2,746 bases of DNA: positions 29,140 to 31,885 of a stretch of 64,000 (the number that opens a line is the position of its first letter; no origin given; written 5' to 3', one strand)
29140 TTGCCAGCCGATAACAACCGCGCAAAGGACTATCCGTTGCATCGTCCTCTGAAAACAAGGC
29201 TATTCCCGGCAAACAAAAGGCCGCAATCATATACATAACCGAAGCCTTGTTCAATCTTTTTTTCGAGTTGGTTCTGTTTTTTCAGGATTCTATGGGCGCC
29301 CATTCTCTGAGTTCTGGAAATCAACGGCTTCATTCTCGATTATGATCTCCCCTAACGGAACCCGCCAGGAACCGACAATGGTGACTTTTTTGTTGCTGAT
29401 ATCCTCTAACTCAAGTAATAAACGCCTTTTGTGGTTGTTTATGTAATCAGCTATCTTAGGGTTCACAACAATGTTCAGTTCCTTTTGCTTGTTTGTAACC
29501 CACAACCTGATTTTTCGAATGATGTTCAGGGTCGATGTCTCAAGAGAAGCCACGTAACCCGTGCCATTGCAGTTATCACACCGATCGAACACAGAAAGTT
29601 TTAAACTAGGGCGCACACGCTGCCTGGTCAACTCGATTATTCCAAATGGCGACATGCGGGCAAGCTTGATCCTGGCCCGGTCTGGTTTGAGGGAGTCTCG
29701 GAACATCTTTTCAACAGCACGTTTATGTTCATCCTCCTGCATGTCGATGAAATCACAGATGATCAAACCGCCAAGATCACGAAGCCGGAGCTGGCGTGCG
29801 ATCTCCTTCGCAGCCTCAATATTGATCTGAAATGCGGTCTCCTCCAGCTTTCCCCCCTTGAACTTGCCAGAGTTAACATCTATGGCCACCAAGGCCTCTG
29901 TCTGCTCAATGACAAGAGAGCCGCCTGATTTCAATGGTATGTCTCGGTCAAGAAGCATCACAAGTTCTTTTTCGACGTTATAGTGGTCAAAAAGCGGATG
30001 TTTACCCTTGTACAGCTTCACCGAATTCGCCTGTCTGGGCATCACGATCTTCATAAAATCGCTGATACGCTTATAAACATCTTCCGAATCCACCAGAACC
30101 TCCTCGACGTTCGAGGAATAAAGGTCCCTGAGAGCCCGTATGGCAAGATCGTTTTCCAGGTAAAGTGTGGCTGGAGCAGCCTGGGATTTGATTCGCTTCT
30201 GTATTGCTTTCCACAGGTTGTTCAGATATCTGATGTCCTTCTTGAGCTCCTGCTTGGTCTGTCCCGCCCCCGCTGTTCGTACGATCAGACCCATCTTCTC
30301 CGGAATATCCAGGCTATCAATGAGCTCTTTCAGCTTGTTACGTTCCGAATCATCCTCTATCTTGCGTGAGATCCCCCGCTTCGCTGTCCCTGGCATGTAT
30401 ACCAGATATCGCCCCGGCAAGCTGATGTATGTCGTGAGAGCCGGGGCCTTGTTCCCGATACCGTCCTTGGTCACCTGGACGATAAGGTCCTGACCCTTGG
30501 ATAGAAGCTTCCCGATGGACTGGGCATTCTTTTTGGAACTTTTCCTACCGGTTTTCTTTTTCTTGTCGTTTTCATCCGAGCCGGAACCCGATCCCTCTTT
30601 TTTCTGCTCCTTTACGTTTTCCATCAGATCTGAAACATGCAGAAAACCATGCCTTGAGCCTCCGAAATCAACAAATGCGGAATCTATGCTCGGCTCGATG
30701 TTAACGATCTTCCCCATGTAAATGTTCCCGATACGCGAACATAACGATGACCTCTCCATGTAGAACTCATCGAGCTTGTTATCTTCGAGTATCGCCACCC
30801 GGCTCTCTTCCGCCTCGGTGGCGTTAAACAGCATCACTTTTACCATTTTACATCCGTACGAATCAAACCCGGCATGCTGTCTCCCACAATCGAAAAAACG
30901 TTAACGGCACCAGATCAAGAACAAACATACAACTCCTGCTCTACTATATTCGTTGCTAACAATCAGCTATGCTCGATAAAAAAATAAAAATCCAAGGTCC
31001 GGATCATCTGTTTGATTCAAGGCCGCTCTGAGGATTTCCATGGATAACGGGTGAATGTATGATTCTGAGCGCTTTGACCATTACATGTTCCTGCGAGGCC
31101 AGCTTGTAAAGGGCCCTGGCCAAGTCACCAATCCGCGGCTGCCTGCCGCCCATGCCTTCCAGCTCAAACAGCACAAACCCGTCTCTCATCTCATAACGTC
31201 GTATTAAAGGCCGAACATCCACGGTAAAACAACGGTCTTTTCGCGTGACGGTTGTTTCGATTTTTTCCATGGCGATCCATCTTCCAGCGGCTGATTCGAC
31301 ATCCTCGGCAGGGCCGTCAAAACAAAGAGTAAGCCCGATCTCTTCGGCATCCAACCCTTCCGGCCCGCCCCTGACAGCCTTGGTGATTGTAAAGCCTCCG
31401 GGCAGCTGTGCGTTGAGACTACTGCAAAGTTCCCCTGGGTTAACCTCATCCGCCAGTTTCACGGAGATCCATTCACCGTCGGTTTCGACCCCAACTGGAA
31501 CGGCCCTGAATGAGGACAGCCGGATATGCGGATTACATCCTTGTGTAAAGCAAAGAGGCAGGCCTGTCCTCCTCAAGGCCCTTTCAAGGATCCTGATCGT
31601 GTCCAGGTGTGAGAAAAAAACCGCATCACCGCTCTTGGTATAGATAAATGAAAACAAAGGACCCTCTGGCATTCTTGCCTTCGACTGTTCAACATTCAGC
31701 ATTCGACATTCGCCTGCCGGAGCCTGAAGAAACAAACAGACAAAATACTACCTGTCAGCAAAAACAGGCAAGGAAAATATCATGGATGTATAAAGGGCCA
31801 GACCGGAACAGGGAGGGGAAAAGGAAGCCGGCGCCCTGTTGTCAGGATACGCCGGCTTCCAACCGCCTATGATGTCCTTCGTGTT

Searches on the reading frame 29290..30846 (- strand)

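Call 28: search_protein_families(library=pfam, proteins=[window:29290-30846:-], max_evalue=0.001)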
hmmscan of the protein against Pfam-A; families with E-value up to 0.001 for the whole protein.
window:29290-30846:- (518 aa): 3 families
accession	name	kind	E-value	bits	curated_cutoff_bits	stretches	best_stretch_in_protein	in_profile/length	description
PF10150.14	RNase_E_G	-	2e-105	352.5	25.5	1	142-411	1-270/270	Ribonuclease E/G family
PF20833.2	RNase_E_G_Thio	-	6.7e-14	52.2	26.8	1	423-494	2-74/86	RNase E/G, Thioredoxin-like domain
PF00575.29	S1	-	8.6e-06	26.5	22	1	39-98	4-41/74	S1 RNA binding domain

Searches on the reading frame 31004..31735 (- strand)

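Call 28: search_protein_families(library=pfam, proteins=[window:31004-31735:-], max_evalue=0.001)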
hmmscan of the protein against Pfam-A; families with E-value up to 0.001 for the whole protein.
window:31004-31735:- (243 aa): 1 family
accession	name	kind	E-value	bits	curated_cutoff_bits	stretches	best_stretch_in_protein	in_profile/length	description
PF10105.14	DUF2344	-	7.5e-33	114.3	23.8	1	31-185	5-157/176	Uncharacterized protein conserved in bacteria (DUF2344)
